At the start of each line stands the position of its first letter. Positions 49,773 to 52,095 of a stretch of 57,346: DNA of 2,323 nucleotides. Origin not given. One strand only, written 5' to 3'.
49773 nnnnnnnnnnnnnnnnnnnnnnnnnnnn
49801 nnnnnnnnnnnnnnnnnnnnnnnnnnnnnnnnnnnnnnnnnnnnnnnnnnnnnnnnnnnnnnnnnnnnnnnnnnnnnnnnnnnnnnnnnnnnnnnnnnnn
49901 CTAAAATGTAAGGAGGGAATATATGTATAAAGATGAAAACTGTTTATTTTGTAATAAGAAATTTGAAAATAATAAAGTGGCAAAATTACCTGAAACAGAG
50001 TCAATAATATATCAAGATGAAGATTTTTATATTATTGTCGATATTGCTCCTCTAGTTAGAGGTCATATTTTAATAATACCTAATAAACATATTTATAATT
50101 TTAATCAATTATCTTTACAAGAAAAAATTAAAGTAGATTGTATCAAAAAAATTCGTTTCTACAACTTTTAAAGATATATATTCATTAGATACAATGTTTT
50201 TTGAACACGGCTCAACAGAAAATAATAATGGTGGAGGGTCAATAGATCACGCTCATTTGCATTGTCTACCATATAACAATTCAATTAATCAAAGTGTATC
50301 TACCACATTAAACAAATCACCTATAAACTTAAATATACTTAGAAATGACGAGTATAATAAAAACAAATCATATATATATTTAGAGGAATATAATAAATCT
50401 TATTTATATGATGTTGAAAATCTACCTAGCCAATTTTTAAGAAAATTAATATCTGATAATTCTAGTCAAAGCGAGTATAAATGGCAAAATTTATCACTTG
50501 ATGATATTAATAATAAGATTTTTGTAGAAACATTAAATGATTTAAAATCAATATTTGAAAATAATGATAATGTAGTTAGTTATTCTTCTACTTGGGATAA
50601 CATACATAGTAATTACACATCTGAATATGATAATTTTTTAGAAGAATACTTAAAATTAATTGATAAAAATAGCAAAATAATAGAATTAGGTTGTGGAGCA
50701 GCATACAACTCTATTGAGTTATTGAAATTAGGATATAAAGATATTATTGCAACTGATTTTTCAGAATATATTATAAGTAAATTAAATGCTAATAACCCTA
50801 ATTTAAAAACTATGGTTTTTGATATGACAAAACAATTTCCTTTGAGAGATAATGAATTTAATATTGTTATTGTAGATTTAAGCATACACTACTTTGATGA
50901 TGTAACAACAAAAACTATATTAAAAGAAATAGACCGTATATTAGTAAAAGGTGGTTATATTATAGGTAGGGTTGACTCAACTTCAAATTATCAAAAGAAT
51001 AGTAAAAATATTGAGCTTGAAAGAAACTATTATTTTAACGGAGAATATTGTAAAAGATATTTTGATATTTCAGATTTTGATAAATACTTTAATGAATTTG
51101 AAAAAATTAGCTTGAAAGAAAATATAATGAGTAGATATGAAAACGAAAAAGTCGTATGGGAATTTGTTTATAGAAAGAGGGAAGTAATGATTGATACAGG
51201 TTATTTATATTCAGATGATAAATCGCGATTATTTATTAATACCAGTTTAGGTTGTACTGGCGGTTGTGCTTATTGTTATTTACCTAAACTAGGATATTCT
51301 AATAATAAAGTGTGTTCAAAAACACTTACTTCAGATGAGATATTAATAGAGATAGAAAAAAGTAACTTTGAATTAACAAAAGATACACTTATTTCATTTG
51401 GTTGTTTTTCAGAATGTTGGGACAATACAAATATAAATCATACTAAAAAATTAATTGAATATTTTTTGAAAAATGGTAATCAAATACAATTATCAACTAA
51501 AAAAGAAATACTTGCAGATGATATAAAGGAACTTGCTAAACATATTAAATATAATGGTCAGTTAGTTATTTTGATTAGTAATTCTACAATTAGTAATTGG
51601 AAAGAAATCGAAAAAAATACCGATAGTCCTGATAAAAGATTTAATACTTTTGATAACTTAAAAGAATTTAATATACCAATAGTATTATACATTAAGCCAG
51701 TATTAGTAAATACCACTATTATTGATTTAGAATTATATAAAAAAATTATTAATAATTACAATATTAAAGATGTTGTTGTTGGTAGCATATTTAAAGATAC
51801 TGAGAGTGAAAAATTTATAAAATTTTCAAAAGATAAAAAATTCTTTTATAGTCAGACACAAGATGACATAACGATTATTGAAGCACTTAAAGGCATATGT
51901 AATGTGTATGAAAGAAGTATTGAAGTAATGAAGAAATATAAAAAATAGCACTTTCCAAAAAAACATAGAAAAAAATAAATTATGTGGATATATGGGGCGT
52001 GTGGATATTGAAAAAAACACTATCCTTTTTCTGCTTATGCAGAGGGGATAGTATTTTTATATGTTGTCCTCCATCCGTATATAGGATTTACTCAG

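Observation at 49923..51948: Three-enzyme fusion: HIT hydrolase + SAM methyltransferase + SplB-like radical SAM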

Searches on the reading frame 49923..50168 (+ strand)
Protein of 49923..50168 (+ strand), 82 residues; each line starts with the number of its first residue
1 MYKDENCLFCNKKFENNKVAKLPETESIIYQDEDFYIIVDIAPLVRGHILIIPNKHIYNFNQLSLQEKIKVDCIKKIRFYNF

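Call 4: search_protein_families(library=pfam, proteins=[window:49923-50168:+], max_evalue=1)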
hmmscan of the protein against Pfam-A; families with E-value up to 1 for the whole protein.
window:49923-50168:+ (82 aa): 4 families
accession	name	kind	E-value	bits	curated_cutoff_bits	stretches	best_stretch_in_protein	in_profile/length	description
PF01230.28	HIT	-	1.2e-09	39.1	21.5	1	25-67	5-47/98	HIT domain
PF11969.13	DcpS_C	-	7e-08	33.4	24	1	16-65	4-53/114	Scavenger mRNA decapping enzyme C-term binding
PF04677.20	CwfJ_C_1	-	6.7e-06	26.4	21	1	4-66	11-66/122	Protein similar to CwfJ C-terminus 1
PF10367.15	zf-Vps39_C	-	0.14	12.2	24.7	1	4-24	9-29/41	Vacuolar sorting protein 39 C-terminal zinc finger domain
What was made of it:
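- On HIT superfamily (PF01230): 39.1 bits against 21.5, on ORF1 alone (call 4).
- On Cwf19/CwfJ-type two-lobed HIT: CwfJ_C_1 scores 26.4 bits (cut-off 21; call 4).
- Closest known: Cwf19 / CWF19L2 / Drn1. Same: Pfam CwfJ_C_1 scores 26.4 bits against a cut-off of 21 (call 4).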

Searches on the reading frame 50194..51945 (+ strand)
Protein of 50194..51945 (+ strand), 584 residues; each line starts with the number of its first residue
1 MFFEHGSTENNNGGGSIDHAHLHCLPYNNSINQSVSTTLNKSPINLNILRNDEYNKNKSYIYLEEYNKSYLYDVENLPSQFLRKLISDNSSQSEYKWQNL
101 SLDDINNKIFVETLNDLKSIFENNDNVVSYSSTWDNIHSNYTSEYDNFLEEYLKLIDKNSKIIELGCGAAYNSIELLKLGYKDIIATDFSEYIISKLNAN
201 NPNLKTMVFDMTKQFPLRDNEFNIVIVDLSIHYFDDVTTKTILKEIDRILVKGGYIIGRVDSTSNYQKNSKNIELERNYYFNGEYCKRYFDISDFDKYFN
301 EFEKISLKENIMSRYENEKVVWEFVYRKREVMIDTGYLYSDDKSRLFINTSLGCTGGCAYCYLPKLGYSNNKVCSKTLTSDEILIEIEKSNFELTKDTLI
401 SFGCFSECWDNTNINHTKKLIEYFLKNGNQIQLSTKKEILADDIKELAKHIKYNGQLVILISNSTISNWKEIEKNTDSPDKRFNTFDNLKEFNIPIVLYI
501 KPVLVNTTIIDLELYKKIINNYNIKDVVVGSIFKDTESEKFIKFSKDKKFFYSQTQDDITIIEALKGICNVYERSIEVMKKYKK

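Call 4: search_protein_families(library=pfam, proteins=[window:50194-51945:+], max_evalue=1)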
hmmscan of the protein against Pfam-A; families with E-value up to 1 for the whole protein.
window:50194-51945:+ (584 aa): 10 families
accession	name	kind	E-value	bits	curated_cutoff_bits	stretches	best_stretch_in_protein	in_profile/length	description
PF08241.18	Methyltransf_11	-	1.5e-13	51.6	21.2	1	164-257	2-94/95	Methyltransferase domain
PF13649.12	Methyltransf_25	-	6.2e-13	49.7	27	1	162-254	1-97/97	Methyltransferase domain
PF13847.12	Methyltransf_31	-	1.4e-08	34.9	27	1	156-284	1-130/145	Methyltransferase domain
PF04055.27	Radical_SAM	-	5.1e-08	33.7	29.5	1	348-499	1-146/166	Radical SAM superfamily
PF13489.12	Methyltransf_23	-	1.6e-07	31.7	27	1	142-301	6-156/164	Methyltransferase domain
PF06325.19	PrmA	-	2e-05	24.7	22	1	154-231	157-236/296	Ribosomal protein L11 methyltransferase (PrmA)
PF08242.18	Methyltransf_12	-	3.9e-05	24.7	30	1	163-256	1-98/98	Methyltransferase domain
PF05175.20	MTS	-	0.0036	17.4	23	1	153-257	27-137/170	Methyltransferase small domain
PF12844.13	HTH_19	-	0.098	13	30.2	0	362-400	7-45/64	Helix-turn-helix domain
PF11594.13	Med28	-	0.27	12.1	29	1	414-471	44-100/102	Mediator complex subunit 28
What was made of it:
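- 50560..51186 (+): Class I SAM methyltransferase module (residues 213-421), motif I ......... Pfam Methyltransf_11/25 (call 4).
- On Radical SAM superfamily (PF04055): 33.7 bits against 29.5 (call 4).
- The MTase is of the Methyltransf_11/25 type, with no DNA-MTase motifs (call 4).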

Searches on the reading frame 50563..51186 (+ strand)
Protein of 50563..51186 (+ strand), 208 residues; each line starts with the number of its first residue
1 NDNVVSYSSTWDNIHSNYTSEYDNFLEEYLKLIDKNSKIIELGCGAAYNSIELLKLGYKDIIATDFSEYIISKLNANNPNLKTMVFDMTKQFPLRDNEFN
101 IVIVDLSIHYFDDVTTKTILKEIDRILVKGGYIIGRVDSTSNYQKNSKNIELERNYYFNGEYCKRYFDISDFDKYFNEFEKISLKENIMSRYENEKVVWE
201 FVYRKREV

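Call 61: search_solved_structures(query=window:50563-51186:+, max_evalue=0.0001)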
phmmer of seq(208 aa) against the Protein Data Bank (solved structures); distinct sequences matched with E-value up to 0.0001: 5.
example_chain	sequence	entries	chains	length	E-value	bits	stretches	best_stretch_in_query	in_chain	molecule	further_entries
3l8d_A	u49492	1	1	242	6.7e-08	35.7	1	20-146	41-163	Methyltransferase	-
1ve3_A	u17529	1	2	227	7.2e-07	32.4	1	10-134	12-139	hypothetical protein PH0226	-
8k76_A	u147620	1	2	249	4.2e-05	26.6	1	36-159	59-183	S-adenosylmethionine-dependent methyltransferase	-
3g5l_A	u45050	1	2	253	8.5e-05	25.6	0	32-175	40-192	Putative S-adenosylmethionine dependent methyltransferase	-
1vlm_A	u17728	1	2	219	9.8e-05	25.4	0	89-162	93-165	SAM-dependent methyltransferase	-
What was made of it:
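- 50560..51186 (+): The closest PDB sequences are uncharacterised MTases (call 61).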
